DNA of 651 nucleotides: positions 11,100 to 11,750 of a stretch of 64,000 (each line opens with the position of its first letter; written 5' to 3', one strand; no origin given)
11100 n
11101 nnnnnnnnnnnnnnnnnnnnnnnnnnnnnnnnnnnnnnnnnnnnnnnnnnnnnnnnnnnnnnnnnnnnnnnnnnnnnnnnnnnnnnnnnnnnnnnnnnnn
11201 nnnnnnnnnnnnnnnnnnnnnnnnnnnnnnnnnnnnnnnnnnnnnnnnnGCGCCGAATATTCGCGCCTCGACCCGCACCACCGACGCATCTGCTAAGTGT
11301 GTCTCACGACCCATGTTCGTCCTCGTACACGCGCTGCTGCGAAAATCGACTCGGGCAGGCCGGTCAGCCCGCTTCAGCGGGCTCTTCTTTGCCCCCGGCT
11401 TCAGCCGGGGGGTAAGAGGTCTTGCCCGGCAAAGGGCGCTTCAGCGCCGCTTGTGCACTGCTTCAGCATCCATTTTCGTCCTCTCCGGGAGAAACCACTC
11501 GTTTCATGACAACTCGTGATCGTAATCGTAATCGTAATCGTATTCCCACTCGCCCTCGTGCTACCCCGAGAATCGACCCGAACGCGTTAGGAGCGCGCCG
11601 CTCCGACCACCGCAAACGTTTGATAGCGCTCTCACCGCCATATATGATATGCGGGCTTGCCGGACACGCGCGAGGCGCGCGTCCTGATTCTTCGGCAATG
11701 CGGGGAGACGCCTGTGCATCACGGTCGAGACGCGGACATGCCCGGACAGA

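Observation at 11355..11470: Dispersed ~120 bp three-hairpin element with compensatory stem changes between copies (family B)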

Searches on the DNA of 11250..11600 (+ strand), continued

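Call 44: search_with_rna_model(model_id=R1, sources=[L105, L106, L107, L108, L109, L110, L111, L112, L113, L114, L115, L116, L117, L118, L119, L120, L121, L122, L123, L124, L125, L126, L127, L128, L129, L130, L131, L132, L133, L134, L135, L136, L137, L138, L139, L140, L141, L142, L143, L144], max_evalue=0.001)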
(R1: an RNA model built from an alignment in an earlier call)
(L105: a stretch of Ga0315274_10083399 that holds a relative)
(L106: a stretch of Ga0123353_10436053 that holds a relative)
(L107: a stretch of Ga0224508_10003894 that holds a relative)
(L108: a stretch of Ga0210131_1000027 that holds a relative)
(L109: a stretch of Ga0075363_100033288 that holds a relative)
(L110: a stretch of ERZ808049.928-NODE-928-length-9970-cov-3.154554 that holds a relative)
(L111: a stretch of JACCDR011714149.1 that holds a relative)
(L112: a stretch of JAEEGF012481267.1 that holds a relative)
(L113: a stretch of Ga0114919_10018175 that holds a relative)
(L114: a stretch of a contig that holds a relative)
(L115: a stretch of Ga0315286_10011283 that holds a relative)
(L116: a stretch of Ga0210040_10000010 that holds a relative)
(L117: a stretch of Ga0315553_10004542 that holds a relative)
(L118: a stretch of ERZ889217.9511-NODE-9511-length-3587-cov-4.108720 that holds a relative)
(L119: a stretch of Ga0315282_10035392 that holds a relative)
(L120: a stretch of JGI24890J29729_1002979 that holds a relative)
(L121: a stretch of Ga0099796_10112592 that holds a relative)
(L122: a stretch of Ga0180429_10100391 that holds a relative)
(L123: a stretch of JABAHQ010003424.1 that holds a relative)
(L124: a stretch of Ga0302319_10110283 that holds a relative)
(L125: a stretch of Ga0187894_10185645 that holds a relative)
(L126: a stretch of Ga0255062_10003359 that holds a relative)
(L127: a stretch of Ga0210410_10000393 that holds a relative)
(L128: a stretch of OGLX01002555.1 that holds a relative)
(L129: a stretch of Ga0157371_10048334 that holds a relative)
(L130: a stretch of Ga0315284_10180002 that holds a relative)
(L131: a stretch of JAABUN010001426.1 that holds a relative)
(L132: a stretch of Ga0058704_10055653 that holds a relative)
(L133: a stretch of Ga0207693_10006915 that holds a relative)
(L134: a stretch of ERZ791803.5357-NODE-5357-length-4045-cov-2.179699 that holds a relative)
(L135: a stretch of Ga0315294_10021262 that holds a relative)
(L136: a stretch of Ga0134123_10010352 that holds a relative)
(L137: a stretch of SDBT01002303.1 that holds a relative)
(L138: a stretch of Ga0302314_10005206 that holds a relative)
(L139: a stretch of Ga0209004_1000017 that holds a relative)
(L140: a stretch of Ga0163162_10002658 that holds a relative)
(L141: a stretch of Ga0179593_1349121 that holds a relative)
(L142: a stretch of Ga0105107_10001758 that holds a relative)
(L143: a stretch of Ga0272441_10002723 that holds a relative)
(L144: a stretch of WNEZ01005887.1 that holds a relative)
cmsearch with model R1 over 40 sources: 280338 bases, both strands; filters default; matches with E-value up to 0.001: 11.
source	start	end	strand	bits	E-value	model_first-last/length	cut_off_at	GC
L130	1560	1684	+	113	9.3e-36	1-127/127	no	0.54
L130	1674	1798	-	109.3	1.6e-34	1-127/127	no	0.58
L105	3697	3823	-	107.5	6.4e-34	1-127/127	no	0.57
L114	293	417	-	105.6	2.8e-33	1-127/127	no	0.57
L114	175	301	+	102.3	3.6e-32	1-127/127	no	0.58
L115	1888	2017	+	97.3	1.7e-30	1-127/127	no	0.61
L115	2019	2149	-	97.1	1.9e-30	1-127/127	no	0.6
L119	304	433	+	93.5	3.2e-29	1-127/127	no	0.62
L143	13757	13871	+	32.5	9.7e-09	1-127/127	no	0.52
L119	435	558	-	22.1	2.9e-05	1-127/127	no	0.56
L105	3621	3705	+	19.4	0.00025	1-127/127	no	0.56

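Call 48: search_with_rna_model(model_id=R1, sources=[L145, L146, L149, L150, L151], max_evalue=0.01)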
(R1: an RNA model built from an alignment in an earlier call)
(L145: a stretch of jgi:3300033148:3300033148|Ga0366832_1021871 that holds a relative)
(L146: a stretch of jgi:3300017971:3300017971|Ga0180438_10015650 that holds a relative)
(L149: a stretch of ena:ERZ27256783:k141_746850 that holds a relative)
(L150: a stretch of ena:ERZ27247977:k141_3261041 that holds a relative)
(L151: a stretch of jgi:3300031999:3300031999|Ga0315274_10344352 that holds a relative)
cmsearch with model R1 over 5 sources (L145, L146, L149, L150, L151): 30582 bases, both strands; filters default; matches with E-value up to 0.01: 21.
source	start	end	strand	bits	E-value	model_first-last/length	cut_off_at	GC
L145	2023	2150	-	107.3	8.1e-35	1-127/127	no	0.55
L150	165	292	+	106.8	1.2e-34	1-127/127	no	0.62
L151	188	315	+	106.8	1.2e-34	1-127/127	no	0.62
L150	1343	1469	+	103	2.3e-33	1-127/127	no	0.65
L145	2380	2510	+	98.4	8e-32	1-127/127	no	0.58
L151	1290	1416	+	96.9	2.6e-31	1-127/127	no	0.65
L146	3003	3131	+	95.7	6.2e-31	1-127/127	no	0.59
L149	3620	3748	+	95.7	6.2e-31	1-127/127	no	0.59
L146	3557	3686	-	91.9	1.2e-29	1-127/127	no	0.62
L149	4174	4303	-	91.9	1.2e-29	1-127/127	no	0.62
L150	742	875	-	88.4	1.8e-28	1-127/127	no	0.63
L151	765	898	-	88.4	1.8e-28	1-127/127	no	0.63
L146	2497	2626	-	87.6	3.3e-28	1-127/127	no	0.61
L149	3114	3243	-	87.6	3.3e-28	1-127/127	no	0.61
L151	1130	1254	+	83.4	8.8e-27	1-127/127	no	0.62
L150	1058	1182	+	83.4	8.9e-27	1-127/127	no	0.62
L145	2936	3049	-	51.6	4e-16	1-127/127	no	0.59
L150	1261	1279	+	20.4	1.2e-05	82-100/127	no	0.74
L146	2989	3111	-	13.3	0.0029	1-127/127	no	0.55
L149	3606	3728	-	13.3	0.0029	1-127/127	no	0.55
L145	2363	2489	-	12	0.0081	1-127/127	no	0.57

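Call 72: search_with_rna_model(model_id=R1, sources=[L152, L153, L154, L017, L095, L102], max_evalue=0.01)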
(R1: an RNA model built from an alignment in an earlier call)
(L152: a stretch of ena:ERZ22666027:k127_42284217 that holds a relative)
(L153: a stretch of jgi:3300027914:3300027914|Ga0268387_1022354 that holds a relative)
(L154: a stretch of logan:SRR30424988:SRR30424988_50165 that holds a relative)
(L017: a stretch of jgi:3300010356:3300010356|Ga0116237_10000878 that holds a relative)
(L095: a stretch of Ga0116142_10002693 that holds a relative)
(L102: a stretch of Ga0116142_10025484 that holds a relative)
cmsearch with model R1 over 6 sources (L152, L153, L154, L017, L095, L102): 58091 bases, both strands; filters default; matches with E-value up to 0.01: 5.
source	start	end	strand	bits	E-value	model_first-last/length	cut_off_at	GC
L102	880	1007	+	109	4.1e-35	1-127/127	no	0.58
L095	7590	7711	-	106.1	3.8e-34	1-127/127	no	0.62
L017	9838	9959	-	105.6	5.7e-34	1-127/127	no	0.65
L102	988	1112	-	97.8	2.4e-31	1-127/127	no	0.63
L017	9865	9976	+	14.2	0.0027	1-127/127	no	0.69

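Call 76: search_with_rna_model(model_id=R1, sources=[L155, L156, L157], max_evalue=0.01)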
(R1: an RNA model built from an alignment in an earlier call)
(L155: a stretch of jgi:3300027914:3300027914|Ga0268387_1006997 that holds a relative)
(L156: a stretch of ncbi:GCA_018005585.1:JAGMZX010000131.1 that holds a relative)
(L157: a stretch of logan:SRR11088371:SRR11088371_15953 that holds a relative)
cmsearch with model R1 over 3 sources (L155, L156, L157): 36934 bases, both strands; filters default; matches with E-value up to 0.01: 0.
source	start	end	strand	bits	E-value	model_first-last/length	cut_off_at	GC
